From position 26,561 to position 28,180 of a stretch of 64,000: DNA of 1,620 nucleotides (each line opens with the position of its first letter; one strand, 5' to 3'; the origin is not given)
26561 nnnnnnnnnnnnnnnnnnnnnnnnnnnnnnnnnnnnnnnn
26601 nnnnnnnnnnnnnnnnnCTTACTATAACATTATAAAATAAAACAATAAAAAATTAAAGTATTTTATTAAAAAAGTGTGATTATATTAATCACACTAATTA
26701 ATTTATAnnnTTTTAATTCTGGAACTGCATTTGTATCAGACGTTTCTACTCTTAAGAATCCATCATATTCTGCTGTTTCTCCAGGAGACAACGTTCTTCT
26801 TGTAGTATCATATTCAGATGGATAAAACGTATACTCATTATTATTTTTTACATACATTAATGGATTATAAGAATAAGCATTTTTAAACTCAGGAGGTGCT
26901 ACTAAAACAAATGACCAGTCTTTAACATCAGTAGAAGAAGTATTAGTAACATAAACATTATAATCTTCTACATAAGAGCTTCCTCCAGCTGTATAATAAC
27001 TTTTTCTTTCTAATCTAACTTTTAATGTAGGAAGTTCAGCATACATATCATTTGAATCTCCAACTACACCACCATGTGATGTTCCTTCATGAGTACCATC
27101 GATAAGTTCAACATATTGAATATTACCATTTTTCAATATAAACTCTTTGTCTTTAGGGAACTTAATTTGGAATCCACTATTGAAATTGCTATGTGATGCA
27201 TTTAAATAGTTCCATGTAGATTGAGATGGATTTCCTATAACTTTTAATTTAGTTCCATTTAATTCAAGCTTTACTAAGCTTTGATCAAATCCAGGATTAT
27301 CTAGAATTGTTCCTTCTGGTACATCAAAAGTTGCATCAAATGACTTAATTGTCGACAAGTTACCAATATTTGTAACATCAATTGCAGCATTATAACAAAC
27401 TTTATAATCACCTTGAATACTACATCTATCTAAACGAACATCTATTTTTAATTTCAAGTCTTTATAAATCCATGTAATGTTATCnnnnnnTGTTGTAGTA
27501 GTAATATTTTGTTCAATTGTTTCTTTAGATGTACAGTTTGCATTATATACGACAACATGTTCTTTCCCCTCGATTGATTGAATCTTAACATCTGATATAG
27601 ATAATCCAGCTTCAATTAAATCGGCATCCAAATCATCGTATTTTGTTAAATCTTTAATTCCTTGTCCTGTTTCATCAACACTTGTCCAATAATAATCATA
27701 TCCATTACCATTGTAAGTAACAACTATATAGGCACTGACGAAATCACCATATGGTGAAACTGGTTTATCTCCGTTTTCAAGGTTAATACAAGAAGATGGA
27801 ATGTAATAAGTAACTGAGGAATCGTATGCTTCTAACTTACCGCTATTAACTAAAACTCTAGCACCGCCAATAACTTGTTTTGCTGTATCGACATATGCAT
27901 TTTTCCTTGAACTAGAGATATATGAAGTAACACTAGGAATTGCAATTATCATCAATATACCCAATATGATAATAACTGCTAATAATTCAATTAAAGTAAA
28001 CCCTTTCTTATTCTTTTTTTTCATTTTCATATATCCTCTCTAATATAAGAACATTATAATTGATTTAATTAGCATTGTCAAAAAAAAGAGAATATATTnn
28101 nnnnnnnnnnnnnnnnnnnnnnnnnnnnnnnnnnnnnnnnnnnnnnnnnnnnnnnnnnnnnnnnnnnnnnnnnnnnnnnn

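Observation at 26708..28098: Orphan 440-aa prepilin-like protein with tandem beta-modules, under a textbook promoter, inserted between noc and rsmG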

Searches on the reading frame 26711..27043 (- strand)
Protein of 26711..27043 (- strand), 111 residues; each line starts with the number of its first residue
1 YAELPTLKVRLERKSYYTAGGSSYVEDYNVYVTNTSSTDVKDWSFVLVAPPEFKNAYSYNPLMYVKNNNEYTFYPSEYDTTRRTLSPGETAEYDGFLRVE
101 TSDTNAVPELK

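Call 28: search_solved_structures(query=A2, max_evalue=0.1, show_alignments=3)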
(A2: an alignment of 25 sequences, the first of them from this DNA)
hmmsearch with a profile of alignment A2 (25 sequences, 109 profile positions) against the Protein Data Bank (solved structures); distinct sequences matched with E-value up to 0.1: 7.
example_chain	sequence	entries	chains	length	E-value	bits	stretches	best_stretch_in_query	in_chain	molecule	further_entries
1exg_A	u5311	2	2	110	2.8e-06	30.6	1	20-91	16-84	EXO-1,4-BETA-D-GLYCANASE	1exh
6qfs_A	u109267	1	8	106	3e-06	30.5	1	20-91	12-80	Exoglucanase/xylanase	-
8oye_A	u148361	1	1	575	0.00056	23.2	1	22-95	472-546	Chitodextrinase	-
8ose_A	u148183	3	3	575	0.00056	23.2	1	22-95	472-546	Chitodextrinase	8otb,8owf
6bt9_A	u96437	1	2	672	0.0083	19.4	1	25-90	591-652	Chitinase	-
2rtt_A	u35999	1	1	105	0.034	17.4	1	30-90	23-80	ChiC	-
3ndy_E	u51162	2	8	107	0.042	17.2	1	25-87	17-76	Endoglucanase D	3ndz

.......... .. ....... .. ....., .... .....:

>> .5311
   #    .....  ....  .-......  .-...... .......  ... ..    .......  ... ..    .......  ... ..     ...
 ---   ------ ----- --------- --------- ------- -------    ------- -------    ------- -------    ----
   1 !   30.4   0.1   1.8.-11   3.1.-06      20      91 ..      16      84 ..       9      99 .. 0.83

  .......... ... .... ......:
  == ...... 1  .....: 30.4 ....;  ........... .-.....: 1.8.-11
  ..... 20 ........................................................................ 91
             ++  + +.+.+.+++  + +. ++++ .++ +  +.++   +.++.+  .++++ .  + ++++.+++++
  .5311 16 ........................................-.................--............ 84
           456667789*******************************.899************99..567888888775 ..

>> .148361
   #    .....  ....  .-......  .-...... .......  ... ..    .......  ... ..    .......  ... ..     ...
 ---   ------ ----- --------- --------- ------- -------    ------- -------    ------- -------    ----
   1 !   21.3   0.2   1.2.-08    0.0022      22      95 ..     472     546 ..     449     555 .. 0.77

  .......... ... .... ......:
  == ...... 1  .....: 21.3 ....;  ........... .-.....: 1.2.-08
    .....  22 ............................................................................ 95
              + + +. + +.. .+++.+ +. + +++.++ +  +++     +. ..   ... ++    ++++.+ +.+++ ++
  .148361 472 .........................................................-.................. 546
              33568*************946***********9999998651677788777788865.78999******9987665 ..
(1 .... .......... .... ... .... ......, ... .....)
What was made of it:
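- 26711..27034 (-): CBM2-like beta-sandwich module B, residues 333-440. It follows a low-confidence linker (about 320-335). The module profile matches 1exg at E=2.8e-6 (call 28).
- On Carbohydrate-binding module family 2 (PF00553 CBM_2): Family-consensus columns opposite Cex W54 and W72 are aromatic in the profile alignment (call 28).
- Closest known: CBM family 2. Same: The '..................' core is shared, with the buried Trp conserved (W372 aligns with Cex W38; call 28). Family-consensus columns opposite Cex W54 and W72 are aromatic (call 28).
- The profile matches 1exg at E=2.8e-6 (call 28). In the profile-to-1exg alignment, the columns opposite Cex W54 and W72 are aromatic in the family consensus (call 28).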

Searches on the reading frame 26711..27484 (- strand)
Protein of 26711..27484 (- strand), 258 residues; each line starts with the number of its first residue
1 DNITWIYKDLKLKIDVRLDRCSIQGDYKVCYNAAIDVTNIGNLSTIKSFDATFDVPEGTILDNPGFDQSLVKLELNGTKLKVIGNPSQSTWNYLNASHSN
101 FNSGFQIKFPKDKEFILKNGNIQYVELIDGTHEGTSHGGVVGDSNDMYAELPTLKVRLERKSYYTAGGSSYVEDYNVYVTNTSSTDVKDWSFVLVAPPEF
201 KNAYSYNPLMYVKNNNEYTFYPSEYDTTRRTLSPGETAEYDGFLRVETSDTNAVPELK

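Call 74: find_homologous_proteins(query=window:26711-27484:-, max_evalue=0.001)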
Query window:26711-27484:- (258 aa): 8 proteins with E <= 0.001 among 334 candidates.
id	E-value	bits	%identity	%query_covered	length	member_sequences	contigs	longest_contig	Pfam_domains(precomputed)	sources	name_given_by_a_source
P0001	1.7e-170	583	100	100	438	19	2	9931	PF07963.18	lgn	-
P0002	3.2e-91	323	58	100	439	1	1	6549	PF07963.18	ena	-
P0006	4.2e-87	310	57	100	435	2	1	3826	PF07963.18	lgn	-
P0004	8.7e-87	309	56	100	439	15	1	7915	PF07963.18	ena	-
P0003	2.6e-84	301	53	100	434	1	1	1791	PF00553.26,PF07963.18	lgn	-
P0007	3.3e-71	258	49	99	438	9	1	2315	PF07963.18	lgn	-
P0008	7.8e-70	253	48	99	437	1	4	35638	PF07963.18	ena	-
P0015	1.1e-46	177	40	100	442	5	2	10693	PF07963.18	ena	-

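Call 77: find_homologous_proteins(query=A6, max_evalue=0.001)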
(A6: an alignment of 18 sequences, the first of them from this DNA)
Query A6 (18 sequences) (258 aa, profile of the alignment): 13 proteins with E <= 0.001 among 4536 candidates.
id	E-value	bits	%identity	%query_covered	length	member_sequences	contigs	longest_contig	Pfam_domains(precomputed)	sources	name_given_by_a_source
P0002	3.2e-104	366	58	100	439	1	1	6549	PF07963.18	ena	-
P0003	3.2e-103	362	53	100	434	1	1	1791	PF00553.26,PF07963.18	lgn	-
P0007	8.0e-100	351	49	99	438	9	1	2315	PF07963.18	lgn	-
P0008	3.7e-99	349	48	99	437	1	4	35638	PF07963.18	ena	-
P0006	2.2e-98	347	57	100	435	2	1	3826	PF07963.18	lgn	-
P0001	2.2e-98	347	100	100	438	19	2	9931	PF07963.18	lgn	-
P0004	2.6e-95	337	56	100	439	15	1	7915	PF07963.18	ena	-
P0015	1.5e-81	291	40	100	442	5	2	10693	PF07963.18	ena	-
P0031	5.5e-61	224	28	77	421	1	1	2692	PF07963.18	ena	-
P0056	2.4e-60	222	29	77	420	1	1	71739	PF07963.18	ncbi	-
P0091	4.2e-60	221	29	77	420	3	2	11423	PF07963.18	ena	-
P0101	6.2e-60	221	29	77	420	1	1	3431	PF07963.18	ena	-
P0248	6.4e-60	221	29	77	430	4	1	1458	PF07963.18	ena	-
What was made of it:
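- Tried and rejected: Every protein recovered (8, then 13) also carries N_methyl (calls 74, 77).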

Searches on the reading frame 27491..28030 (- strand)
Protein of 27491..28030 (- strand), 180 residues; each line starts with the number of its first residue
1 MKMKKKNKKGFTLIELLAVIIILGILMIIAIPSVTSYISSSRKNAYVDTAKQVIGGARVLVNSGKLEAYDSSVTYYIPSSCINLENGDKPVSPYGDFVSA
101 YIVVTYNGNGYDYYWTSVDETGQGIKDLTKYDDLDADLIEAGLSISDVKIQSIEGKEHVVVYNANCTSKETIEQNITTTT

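Call 68: predict_structure(alignment_id=A5)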
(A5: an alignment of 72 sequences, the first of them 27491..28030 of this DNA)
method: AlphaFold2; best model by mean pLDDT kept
length: 180 residues; sequences in the alignment: 72
mean_pLDDT: 93.7   pTM: 0.82
mean pLDDT of the five models: 93.7, 93.0, 92.4, 91.7, 91.6
residues with pLDDT >= 90: 156; 70-90: 19; 50-70: 5; < 50: 0
segments of 3 or more residues with pLDDT < 50: none
pLDDT, mean of each block of 10 residues (from residue 1): 75 93 96 95 98 97 96 97 89 97 97 98 98 98 97 94 95 75
secondary structure, 60 per line:
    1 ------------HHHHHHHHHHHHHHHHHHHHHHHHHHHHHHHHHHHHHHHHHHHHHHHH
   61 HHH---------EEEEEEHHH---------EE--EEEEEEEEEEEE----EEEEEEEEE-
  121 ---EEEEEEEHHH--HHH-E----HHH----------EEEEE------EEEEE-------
elements in order: H13-63 E73-78 E95-106 E111-119 E124-130 E158-162 E169-173
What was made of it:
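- The 50-residue alpha1 helix and beta-sheet are predicted with pLDDT 93.7 (call 68).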

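Call 70: fold_search(model_id=the predicted structure, library=pdb)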
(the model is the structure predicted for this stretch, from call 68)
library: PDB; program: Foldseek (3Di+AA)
matches with E <= 10: 107; with E <= 0.001: 0
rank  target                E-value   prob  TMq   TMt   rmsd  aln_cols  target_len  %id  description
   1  6way_A                1.5e+00  0.08  0.21  0.30   7.0       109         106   15  C-terminal SH2 domain of p120RasGAP in complex with p190RhoGAP phosphotyrosine peptide (released 2020-06-17)
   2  4u7b_A                1.9e+00  0.02  0.11  0.07  21.1        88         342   15  Crystal structure of a pre-cleavage Mos1 transpososome (released 2015-02-11)
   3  8acs_A                2.1e+00  0.04  0.16  0.07  12.7       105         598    8  Crystal structure of FMO from Janthinobacterium svalbardensis (released 2022-09-07)
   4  8acs_D                2.3e+00  0.04  0.17  0.07  12.7       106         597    8  Crystal structure of FMO from Janthinobacterium svalbardensis (released 2022-09-07)
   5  4xz1_A                2.5e+00  0.09  0.19  0.15   6.5        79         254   18  ZAP-70-tSH2:Compound-B adduct (released 2015-07-29)
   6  6a3i_A                2.5e+00  0.01  0.15  0.09  17.3       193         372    9  Levoglucosan dehydrogenase, complex with NADH and levoglucosan (released 2018-09-26)
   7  7r5k_N0               2.5e+00  0.01  0.11  0.08  15.7       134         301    9  Human nuclear pore complex (constricted) (released 2022-06-22)
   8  7xk3_C                2.8e+00  0.05  0.19  0.15  15.2       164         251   15  Cryo-EM structure of Na+-pumping NADH-ubiquinone oxidoreductase from Vibrio cholerae, state 1 (released 2022-07-20)
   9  8acs_C                2.8e+00  0.04  0.17  0.07  12.8       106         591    8  Crystal structure of FMO from Janthinobacterium svalbardensis (released 2022-09-07)
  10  6a3j_A                2.8e+00  0.02  0.14  0.08  17.1       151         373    9  Levoglucosan dehydrogenase, complex with NADH and L-sorbose (released 2018-09-26)
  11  7tm3_4                3.0e+00  0.08  0.20  0.13  10.7       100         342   13  Structure of the rabbit 80S ribosome stalled on a 2-TMD Rhodopsin intermediate in complex with the multipass transloco (released 2022-10-19)
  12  6w3g_A                3.0e+00  0.01  0.12  0.18  13.0       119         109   15  Rd1NTF2_04 with long sheet (released 2020-04-15)
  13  6wax_B                3.1e+00  0.08  0.18  0.29   5.6        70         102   13  C-terminal SH2 domain of p120RasGAP (released 2020-06-17)
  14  8dgq_A                3.1e+00  0.08  0.12  0.09   3.0        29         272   10  Crystal structure of p120RasGAP SH2-SH3-SH2 in complex with p190RhoGAP doubly phosphorylated peptide (released 2022-11-02)
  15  6hnl_B                3.1e+00  0.02  0.11  0.15  14.6       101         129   12  Selenomethionine derivative of IdmH 96-104 loop truncation variant (released 2019-11-06)
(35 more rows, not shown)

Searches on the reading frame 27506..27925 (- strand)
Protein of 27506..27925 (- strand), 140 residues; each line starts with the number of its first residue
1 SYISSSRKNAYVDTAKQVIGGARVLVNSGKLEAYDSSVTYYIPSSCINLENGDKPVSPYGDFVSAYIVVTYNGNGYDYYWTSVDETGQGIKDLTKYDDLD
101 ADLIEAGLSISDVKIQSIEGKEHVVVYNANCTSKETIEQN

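Call 59: search_protein_representatives(protein=window:27506-27925:-)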
Query: 140 residues. Proteins with E-value up to 0.001 (for the whole library): 661; up to 1e-10: 469; up to 1e-30: 120. The best 150 are listed.
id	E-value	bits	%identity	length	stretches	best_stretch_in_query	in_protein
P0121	1.7e-42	160.9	54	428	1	1-136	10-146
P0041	1.7e-42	160.9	62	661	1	2-132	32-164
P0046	9.8e-42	158.4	58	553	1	2-135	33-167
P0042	1.0e-41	158.3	57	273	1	2-135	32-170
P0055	6.6e-41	155.7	58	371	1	2-133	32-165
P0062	2.0e-40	154.1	55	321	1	2-137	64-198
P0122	2.1e-40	154.1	61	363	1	1-131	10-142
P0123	3.4e-40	153.4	49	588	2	1-134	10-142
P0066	6.3e-40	152.6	56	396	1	1-136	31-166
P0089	6.9e-40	152.4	53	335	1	2-134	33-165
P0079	7.6e-40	152.3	61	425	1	2-128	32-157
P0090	8.7e-40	152.1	55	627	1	1-135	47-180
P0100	1.1e-39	151.8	57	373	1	1-135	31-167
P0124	2.4e-39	150.7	53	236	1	2-137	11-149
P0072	2.4e-39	150.7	57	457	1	2-134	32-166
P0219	1.5e-30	122.2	50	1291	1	3-133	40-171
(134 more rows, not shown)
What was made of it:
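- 27506..28000 (-): Pilin (carrier) module, residues 11-175: alpha1 helix 13-62, a beta-sheet (strands 73-78, 96-106, 111-119, 124-130) and a short C-terminal hairpin. Cys81 and Cys166 are conserved. Residues 36-175 alone find 661 cluster representatives, always at the N-terminus of the protein (call 59).
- Closest known: Modular type IV pilins PilB. Different: The carrier module here belongs to a separate, large family (at least 661 clusters; call 59) seen so far in uncultured gut and rumen Bacilli.
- Residues 36-175 alone retrieve 661 clusters, always N-terminal, in proteins of 126-1291 aa (call 59).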
